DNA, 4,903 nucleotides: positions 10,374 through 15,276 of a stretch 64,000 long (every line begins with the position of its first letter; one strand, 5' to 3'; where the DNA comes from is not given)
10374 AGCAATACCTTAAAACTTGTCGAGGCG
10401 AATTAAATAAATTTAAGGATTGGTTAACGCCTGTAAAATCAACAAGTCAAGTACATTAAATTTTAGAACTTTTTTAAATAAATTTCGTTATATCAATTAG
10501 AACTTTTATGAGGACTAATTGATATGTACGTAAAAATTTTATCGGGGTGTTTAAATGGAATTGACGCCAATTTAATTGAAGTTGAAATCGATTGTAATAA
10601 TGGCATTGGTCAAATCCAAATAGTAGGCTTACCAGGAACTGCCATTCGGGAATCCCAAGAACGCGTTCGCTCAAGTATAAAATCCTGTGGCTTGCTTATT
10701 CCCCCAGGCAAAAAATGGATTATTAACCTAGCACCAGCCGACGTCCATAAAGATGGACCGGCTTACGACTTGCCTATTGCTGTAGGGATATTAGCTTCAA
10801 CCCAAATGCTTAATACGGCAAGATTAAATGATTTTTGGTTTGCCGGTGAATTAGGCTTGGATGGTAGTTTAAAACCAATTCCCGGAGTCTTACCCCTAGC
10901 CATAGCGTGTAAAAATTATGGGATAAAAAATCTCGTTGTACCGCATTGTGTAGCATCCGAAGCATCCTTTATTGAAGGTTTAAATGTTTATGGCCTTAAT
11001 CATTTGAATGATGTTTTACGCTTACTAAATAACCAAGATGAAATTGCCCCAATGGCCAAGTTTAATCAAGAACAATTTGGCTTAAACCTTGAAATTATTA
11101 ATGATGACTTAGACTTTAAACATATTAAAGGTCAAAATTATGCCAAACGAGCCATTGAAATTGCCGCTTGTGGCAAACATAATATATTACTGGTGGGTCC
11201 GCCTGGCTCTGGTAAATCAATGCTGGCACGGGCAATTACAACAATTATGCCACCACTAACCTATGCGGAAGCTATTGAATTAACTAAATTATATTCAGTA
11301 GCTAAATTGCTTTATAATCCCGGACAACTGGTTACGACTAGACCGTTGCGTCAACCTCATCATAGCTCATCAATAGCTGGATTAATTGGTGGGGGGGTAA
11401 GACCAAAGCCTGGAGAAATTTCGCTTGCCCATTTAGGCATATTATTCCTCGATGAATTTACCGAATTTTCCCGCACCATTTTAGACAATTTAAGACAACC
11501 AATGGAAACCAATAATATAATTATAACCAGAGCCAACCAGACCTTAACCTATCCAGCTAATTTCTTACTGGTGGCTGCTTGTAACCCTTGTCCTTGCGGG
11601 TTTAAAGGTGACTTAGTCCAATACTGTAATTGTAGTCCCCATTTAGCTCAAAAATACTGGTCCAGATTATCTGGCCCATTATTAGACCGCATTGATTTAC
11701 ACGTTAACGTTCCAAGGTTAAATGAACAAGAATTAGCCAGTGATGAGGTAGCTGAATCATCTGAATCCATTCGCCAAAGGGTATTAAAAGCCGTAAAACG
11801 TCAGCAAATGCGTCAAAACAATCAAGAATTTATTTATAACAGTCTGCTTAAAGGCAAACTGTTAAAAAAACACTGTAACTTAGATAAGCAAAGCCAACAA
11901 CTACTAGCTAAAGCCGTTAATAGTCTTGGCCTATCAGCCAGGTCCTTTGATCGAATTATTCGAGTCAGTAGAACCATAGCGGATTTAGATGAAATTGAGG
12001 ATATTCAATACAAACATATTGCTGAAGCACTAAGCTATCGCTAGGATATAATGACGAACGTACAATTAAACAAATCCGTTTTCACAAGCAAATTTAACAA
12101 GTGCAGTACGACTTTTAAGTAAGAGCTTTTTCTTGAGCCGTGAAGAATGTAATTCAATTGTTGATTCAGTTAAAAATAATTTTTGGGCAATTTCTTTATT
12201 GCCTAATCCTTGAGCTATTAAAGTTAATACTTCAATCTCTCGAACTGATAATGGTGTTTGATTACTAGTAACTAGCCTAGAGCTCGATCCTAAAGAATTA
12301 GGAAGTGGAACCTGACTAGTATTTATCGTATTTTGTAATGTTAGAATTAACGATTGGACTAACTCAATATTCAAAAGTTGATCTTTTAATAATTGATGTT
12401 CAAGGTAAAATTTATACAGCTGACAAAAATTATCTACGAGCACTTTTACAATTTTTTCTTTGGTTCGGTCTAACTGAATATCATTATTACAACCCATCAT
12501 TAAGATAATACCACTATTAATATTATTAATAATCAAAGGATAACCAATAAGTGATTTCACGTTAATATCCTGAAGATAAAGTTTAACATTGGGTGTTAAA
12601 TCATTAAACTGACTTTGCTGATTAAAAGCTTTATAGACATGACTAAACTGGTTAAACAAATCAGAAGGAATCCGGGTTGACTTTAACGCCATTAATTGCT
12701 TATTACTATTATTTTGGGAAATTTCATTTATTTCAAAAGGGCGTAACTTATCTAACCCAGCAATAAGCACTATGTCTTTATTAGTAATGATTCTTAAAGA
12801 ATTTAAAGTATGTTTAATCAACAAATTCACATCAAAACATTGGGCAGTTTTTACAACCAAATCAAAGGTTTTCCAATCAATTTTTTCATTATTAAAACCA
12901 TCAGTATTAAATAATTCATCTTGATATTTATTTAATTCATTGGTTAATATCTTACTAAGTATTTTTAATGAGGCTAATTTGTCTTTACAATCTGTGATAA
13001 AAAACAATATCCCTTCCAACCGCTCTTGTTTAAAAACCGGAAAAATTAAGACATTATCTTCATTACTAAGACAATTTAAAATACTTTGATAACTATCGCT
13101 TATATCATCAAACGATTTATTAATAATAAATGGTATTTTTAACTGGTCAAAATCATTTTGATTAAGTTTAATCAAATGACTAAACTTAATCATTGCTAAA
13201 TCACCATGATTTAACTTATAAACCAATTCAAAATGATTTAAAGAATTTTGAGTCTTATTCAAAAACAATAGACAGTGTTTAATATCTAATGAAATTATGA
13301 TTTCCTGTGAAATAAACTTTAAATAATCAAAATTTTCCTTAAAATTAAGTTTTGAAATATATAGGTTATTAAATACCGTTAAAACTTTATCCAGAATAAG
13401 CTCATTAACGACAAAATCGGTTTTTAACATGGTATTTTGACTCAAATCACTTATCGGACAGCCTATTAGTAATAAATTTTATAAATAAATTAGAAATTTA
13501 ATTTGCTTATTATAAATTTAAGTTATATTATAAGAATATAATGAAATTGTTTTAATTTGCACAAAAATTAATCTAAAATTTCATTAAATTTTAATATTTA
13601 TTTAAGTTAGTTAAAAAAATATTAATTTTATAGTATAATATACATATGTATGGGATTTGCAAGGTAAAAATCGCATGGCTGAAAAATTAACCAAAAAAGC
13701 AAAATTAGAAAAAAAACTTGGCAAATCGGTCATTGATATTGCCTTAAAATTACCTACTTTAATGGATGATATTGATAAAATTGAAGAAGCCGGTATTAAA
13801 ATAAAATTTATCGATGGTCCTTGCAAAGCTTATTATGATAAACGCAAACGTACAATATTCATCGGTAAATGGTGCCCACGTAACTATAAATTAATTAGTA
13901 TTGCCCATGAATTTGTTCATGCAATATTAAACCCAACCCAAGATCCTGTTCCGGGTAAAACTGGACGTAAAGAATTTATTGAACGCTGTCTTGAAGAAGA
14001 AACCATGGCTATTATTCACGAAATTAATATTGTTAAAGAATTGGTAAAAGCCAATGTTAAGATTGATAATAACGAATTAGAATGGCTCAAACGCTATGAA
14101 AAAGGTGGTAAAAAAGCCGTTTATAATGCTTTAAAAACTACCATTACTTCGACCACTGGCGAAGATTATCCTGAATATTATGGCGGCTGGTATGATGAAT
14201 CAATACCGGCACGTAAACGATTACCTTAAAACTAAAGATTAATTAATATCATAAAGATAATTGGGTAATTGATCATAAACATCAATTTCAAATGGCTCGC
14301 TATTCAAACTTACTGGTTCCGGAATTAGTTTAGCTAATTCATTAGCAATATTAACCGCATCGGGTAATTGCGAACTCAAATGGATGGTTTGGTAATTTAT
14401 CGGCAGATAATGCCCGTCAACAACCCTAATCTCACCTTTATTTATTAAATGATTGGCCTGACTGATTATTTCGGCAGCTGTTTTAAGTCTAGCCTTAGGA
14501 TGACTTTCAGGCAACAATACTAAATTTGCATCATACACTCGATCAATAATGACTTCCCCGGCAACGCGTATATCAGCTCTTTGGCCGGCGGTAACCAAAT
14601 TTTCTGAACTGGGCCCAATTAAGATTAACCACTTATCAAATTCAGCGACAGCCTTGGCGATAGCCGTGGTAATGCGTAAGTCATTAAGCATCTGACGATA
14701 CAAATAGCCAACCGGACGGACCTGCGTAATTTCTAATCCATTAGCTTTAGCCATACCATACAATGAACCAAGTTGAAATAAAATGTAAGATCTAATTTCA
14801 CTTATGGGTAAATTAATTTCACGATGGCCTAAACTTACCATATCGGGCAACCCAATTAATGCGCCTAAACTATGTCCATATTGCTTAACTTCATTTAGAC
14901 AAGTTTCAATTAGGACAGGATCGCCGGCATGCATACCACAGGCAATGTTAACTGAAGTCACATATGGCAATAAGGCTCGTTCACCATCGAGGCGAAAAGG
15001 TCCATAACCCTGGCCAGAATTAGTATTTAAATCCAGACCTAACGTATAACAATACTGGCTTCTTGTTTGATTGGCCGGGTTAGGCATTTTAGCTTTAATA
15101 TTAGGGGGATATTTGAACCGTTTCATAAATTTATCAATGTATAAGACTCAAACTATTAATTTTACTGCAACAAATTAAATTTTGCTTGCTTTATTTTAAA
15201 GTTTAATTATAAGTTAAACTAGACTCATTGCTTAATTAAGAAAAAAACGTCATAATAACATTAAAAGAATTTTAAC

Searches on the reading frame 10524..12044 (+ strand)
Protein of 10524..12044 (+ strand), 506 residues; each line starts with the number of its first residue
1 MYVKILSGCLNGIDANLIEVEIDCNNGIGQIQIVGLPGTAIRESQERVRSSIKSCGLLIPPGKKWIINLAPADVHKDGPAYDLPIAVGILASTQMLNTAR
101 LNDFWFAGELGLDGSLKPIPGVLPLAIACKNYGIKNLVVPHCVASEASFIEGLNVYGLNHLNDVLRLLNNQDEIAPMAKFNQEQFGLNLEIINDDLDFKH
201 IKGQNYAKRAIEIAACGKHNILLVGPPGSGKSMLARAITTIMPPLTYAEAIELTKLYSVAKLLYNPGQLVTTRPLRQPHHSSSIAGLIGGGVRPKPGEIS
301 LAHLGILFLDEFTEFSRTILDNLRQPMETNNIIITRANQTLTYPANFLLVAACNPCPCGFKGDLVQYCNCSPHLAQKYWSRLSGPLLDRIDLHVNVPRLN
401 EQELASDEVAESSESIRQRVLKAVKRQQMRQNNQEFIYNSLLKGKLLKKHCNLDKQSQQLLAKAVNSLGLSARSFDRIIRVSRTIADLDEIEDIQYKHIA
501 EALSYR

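Call 71: search_protein_families(library=pfam, proteins=[window:10524-12044:+], max_evalue=0.00001)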
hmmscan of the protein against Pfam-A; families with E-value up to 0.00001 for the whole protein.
window:10524-12044:+ (506 aa): 7 families
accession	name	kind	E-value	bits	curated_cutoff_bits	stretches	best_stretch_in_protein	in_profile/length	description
PF01078.27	Mg_chelatase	-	1e-88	296.6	20.3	1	197-403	1-206/207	Magnesium chelatase, subunit ChlI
PF13541.12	ChlI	-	5.8e-40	136.4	27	1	20-141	1-119/121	Subunit ChlI of Mg-chelatase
PF13335.12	Mg_chelatase_C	-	8.6e-31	106.8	26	1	411-506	2-94/94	Magnesium chelatase, subunit ChlI C-terminal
PF00493.29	MCM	-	1.6e-11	44.2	23.3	1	296-362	114-180/224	MCM P-loop domain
PF07728.20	AAA_5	-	1.2e-08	35.5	22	1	220-357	1-125/139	AAA domain (dynein-related subfamily)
PF00158.32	Sigma54_activat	-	7.6e-07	29.4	20.2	0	290-354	80-142/168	Sigma-54 interaction domain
PF00004.35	AAA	-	2.1e-06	28.6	21.2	0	221-354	1-109/131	ATPase family associated with various cellular activities (AAA)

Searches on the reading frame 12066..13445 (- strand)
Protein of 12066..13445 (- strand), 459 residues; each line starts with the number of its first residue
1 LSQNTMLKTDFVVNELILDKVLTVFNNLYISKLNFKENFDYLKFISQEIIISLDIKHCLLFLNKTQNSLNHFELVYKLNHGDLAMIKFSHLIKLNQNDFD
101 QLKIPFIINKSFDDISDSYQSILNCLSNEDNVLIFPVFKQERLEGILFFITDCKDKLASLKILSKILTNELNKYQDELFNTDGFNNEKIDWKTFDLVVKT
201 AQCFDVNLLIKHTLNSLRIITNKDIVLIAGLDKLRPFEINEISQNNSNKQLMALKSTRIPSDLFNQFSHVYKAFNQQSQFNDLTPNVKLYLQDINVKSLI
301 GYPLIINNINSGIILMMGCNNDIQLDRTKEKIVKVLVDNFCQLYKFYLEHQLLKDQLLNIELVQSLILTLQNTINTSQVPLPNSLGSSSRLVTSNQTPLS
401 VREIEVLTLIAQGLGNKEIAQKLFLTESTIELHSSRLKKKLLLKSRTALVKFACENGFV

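Call 71: search_protein_families(library=pfam, proteins=[window:12066-13445:-], max_evalue=0.00001)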
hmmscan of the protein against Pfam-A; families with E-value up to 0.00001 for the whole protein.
window:12066-13445:- (459 aa): 1 family
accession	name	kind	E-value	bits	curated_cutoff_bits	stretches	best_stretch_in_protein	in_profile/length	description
PF00196.25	GerE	-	1.3e-17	63.6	23.5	1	398-453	2-57/57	Bacterial regulatory proteins, luxR family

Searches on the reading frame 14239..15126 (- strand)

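Call 72: search_protein_families(library=pfam, proteins=[window:14239-15126:-], max_evalue=0.00001)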
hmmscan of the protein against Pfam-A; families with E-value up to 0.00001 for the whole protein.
window:14239-15126:- (295 aa): 1 family
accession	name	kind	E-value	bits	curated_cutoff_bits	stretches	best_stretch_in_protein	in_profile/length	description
PF03746.21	LamB_YcsF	-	1.5e-54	185.6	22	1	31-266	1-236/239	LamB/YcsF family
